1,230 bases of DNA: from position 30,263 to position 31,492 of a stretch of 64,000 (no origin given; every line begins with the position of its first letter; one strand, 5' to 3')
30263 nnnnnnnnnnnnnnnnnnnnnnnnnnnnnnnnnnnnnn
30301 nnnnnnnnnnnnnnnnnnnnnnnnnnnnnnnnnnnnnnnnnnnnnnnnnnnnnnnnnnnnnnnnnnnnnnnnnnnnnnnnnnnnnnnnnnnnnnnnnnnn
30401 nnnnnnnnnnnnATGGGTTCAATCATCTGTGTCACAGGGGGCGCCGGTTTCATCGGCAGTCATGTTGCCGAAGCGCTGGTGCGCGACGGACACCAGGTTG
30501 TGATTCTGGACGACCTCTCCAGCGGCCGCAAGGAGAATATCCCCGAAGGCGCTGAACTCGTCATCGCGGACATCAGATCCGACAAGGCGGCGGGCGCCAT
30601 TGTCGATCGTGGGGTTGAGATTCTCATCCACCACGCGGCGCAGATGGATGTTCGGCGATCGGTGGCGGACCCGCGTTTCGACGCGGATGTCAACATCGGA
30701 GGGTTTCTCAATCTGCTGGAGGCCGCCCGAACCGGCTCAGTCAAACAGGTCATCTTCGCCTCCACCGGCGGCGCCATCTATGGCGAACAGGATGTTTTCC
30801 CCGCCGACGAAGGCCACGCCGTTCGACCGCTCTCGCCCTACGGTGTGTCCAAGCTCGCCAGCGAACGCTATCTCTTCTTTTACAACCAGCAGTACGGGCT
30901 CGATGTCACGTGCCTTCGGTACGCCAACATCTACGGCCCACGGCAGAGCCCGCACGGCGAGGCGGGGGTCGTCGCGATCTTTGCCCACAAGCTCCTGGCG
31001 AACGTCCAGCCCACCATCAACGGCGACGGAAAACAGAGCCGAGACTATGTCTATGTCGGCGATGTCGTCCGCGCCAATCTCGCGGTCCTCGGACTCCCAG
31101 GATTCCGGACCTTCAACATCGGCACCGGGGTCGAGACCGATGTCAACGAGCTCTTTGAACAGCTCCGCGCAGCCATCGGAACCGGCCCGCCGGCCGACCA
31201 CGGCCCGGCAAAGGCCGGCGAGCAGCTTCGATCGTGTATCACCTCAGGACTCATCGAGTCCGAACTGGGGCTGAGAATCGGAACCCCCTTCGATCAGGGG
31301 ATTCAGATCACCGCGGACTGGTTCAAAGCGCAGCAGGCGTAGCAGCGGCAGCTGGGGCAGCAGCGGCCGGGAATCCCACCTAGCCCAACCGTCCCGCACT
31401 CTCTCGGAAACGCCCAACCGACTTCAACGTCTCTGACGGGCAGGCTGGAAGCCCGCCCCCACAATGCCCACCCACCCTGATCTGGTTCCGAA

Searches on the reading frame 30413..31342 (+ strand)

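Call 59: search_protein_families(library=pfam, proteins=[window:30413-31342:+], max_evalue=0.0001)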
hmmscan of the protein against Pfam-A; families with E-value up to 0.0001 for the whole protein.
window:30413-31342:+ (309 aa): 8 families
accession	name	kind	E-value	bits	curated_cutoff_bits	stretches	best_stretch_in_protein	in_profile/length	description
PF01370.27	Epimerase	-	1.6e-57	195.1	20.9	1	5-237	1-240/240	NAD dependent epimerase/dehydratase family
PF16363.11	GDP_Man_Dehyd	-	1.3e-45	156.8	27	1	7-256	2-267/332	GDP-mannose 4,6 dehydratase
PF01073.25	3Beta_HSD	-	9.1e-22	77.8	22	1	7-222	2-225/280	3-beta hydroxysteroid dehydrogenase/isomerase family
PF02719.21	Polysacc_synt_2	-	4.2e-13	49.6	20.2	1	5-179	1-177/293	Polysaccharide biosynthesis protein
PF07993.18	NAD_binding_4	-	9.6e-11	41.8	20.1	1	66-184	87-216/258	Male sterility protein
PF04321.23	RmlD_sub_bind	-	2.6e-09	37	27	1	5-177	3-155/287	RmlD substrate binding domain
PF13460.12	NAD_binding_10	-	4.2e-08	33.7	27.2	1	9-173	1-146/184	NAD(P)H-binding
PF05368.20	NmrA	-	2.6e-05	24.4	27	1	3-130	3-119/298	NmrA-like family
